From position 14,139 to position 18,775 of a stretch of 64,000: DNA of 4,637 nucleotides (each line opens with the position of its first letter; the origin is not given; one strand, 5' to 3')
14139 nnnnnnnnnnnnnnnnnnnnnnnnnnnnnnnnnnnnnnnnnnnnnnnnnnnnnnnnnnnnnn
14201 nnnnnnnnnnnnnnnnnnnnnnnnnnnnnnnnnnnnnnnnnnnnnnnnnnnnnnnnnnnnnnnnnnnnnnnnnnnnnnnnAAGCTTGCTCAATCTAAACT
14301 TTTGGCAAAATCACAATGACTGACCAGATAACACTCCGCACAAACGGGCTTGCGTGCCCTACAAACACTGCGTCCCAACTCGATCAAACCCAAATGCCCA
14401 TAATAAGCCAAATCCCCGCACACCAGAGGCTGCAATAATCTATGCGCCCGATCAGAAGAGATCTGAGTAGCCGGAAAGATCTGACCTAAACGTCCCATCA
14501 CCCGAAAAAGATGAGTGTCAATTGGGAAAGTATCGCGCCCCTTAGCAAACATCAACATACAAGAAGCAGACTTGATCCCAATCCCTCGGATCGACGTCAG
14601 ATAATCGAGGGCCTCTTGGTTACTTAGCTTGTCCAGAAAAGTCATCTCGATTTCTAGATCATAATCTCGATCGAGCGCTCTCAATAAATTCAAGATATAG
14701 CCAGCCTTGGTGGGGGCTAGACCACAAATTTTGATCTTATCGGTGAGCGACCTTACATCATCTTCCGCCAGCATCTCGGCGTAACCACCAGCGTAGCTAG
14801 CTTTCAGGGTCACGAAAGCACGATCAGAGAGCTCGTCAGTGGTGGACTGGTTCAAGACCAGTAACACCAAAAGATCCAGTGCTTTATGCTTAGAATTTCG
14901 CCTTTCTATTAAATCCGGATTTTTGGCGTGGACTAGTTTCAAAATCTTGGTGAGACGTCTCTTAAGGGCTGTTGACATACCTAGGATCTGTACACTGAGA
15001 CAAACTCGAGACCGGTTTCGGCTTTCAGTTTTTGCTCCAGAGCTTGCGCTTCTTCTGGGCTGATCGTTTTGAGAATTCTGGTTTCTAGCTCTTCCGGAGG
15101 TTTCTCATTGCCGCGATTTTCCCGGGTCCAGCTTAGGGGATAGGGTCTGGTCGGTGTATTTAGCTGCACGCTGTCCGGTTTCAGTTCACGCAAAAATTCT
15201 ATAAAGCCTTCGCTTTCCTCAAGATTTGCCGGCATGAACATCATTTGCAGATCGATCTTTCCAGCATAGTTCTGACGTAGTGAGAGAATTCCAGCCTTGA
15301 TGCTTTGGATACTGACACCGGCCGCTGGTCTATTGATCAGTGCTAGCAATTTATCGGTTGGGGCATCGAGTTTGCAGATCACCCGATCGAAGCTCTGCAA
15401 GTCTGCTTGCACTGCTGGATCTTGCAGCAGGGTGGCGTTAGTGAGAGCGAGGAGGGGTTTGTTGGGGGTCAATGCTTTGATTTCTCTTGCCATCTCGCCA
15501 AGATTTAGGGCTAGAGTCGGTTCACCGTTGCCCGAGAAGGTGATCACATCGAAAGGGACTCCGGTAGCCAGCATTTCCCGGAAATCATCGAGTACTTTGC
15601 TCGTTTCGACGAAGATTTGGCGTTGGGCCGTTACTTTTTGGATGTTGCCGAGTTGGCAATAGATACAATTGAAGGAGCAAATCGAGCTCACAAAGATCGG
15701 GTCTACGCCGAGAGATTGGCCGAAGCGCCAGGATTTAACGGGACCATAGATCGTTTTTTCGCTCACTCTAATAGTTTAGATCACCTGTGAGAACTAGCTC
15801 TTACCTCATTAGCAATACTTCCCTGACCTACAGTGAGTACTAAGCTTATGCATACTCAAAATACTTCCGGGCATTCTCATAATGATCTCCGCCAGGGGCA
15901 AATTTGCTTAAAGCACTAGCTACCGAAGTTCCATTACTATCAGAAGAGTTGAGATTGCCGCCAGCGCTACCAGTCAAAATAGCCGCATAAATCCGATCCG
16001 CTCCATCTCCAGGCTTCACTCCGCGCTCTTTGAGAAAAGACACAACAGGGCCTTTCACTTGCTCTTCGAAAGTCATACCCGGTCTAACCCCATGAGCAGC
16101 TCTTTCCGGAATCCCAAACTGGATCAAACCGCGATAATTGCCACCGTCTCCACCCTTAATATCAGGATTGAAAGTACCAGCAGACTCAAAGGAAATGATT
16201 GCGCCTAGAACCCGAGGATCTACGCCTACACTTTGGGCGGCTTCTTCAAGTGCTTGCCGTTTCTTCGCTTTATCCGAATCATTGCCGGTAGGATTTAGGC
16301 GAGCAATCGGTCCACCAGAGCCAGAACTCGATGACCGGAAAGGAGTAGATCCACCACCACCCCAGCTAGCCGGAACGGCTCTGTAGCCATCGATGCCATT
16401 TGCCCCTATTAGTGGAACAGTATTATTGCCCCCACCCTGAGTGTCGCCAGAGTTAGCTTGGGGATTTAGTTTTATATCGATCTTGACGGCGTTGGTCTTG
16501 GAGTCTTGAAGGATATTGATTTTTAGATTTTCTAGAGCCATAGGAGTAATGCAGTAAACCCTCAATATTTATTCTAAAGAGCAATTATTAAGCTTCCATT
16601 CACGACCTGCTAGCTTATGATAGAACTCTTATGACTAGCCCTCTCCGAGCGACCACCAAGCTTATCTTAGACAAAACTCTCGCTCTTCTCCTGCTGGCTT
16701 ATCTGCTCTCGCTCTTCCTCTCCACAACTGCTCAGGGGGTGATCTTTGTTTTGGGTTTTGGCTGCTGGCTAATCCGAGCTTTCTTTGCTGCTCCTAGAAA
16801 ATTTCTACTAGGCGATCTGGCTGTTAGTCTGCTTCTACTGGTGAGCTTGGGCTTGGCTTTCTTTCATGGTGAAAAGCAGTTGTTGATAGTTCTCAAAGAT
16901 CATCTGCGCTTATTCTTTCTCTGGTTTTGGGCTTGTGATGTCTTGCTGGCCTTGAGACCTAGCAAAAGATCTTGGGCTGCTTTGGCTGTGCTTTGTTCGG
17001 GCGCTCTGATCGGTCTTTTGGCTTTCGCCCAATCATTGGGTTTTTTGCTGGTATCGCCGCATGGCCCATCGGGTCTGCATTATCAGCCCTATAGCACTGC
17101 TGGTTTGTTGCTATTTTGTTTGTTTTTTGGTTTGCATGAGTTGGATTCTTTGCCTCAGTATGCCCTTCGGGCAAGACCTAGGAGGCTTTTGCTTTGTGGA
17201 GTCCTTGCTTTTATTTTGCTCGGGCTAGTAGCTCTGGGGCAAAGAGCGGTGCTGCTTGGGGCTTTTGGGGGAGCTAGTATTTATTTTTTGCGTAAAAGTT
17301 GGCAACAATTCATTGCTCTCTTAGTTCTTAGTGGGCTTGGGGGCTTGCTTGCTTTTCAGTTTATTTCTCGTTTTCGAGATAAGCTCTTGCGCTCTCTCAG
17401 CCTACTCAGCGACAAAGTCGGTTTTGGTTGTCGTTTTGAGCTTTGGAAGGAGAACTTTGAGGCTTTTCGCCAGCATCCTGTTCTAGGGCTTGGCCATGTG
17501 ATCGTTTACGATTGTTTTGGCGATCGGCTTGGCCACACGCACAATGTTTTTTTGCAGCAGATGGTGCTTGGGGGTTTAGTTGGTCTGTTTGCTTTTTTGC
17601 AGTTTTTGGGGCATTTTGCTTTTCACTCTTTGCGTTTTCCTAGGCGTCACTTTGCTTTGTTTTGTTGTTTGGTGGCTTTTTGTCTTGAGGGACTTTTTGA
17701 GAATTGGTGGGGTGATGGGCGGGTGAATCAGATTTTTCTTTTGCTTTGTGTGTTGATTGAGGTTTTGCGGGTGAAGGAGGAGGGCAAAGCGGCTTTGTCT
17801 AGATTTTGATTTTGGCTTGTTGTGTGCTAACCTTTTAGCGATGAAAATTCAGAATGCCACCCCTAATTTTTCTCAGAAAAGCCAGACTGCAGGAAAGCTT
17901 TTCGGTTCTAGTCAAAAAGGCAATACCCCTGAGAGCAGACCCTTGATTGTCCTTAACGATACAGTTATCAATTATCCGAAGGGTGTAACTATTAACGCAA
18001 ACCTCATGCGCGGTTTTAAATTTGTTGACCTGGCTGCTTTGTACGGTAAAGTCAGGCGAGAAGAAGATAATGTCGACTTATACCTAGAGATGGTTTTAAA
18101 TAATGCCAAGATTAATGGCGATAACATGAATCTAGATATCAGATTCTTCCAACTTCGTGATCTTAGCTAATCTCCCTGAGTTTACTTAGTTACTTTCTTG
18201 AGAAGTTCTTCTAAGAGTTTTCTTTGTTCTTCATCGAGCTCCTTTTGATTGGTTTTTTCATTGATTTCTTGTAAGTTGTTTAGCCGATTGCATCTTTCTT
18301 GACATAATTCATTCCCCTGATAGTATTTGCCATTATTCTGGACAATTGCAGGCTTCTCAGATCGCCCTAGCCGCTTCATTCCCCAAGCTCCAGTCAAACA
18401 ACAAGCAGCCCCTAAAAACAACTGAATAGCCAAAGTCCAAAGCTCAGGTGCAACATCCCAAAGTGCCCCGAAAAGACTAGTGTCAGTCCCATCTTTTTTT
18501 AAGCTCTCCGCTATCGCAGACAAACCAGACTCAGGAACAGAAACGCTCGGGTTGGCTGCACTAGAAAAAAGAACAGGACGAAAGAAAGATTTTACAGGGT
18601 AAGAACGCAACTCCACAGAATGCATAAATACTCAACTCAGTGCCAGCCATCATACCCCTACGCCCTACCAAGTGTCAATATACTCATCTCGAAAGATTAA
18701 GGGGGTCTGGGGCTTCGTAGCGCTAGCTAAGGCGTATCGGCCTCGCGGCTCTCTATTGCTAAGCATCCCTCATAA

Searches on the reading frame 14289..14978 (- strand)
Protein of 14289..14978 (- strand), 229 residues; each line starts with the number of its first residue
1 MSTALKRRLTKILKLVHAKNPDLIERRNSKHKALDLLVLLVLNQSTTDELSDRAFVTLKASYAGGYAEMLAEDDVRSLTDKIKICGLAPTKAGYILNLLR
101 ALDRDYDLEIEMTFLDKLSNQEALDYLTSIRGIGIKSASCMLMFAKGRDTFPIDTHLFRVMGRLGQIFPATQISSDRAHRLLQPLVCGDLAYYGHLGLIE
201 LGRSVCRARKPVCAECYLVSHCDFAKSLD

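Call 33: search_protein_families(library=pfam, max_evalue=0.01, proteins=[window:14289-14978:-])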
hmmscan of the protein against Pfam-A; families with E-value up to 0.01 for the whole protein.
window:14289-14978:- (229 aa): 2 families
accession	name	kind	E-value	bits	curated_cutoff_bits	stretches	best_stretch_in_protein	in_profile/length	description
PF00730.31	HhH-GPD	-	1.3e-06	29.2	26.2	1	40-169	3-91/108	HhH-GPD superfamily base excision DNA repair protein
PF22175.2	Ogg-HhH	-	0.0025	17.8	27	1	69-171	49-149/173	8-oxoguanine DNA glycosylase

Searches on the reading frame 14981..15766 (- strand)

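Call 33: search_protein_families(library=pfam, max_evalue=0.01, proteins=[window:14981-15766:-])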
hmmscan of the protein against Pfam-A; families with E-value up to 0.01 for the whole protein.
window:14981-15766:- (261 aa): 2 families
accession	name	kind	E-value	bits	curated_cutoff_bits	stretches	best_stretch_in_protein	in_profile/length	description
PF04055.27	Radical_SAM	-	1.1e-10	42.3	29.5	1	26-191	3-165/166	Radical SAM superfamily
PF13353.11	Fer4_12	-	0.0039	17.9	22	1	27-116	12-97/137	4Fe-4S single cluster domain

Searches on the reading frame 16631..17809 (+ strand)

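Call 9: search_protein_families(library=pfam, max_evalue=0.01, proteins=[window:16631-17809:+])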
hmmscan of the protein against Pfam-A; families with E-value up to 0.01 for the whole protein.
window:16631-17809:+ (392 aa): 1 family
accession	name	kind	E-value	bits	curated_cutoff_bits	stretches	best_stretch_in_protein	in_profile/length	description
PF04932.20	Wzy_C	-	4.4e-12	46.5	31.7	1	191-323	2-149/149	O-Antigen ligase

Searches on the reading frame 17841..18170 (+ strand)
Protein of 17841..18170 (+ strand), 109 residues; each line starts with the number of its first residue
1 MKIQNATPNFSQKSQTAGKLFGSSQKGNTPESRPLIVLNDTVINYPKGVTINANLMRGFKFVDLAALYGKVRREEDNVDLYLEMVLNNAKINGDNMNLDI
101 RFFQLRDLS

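Call 9: search_protein_families(library=pfam, max_evalue=0.01, proteins=[window:17841-18170:+])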
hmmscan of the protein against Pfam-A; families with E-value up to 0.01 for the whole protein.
window:17841-18170:+ (109 aa): 0 families

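Call 51: search_protein_families(library=ncbifam, max_evalue=0.01, proteins=[window:17841-18170:+])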
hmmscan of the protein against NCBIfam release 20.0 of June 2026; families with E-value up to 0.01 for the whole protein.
window:17841-18170:+ (109 aa): 0 families

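Call 64: find_related_loci(query=window:17841-18170:+, collection=metagenome_contigs, flank=5000)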
Query window:17841-18170:+ (109 aa) in metagenome_contigs; peptide patterns used: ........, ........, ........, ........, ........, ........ (x = any residue, [..] = any of these).
114 stretches matched a pattern, but none encodes a relative of the query by tblastn (E <= 1e-3).

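Call 71: search_protein_families(library=phrogs, max_evalue=0.01, proteins=[window:17841-18170:+])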
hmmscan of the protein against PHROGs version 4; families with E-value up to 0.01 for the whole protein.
window:17841-18170:+ (109 aa): 0 families

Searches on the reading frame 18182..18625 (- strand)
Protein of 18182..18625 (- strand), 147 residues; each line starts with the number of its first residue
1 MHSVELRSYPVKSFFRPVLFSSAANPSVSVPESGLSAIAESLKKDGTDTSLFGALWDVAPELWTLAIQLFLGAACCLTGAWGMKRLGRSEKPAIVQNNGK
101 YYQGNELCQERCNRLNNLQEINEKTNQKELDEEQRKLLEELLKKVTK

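Call 11: search_protein_families(library=pfam, max_evalue=0.01, proteins=[window:18182-18625:-])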
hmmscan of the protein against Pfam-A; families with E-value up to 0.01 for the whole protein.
window:18182-18625:- (147 aa): 1 family
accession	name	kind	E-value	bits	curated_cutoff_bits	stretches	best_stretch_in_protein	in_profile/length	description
PF12464.13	Mac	-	0.0038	17.9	22.1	1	98-145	4-52/53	Maltose acetyltransferase hexapeptide capping motif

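Call 71: search_protein_families(library=phrogs, max_evalue=0.01, proteins=[window:18182-18625:-])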
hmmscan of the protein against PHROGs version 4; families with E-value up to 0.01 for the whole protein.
window:18182-18625:- (147 aa): 0 families
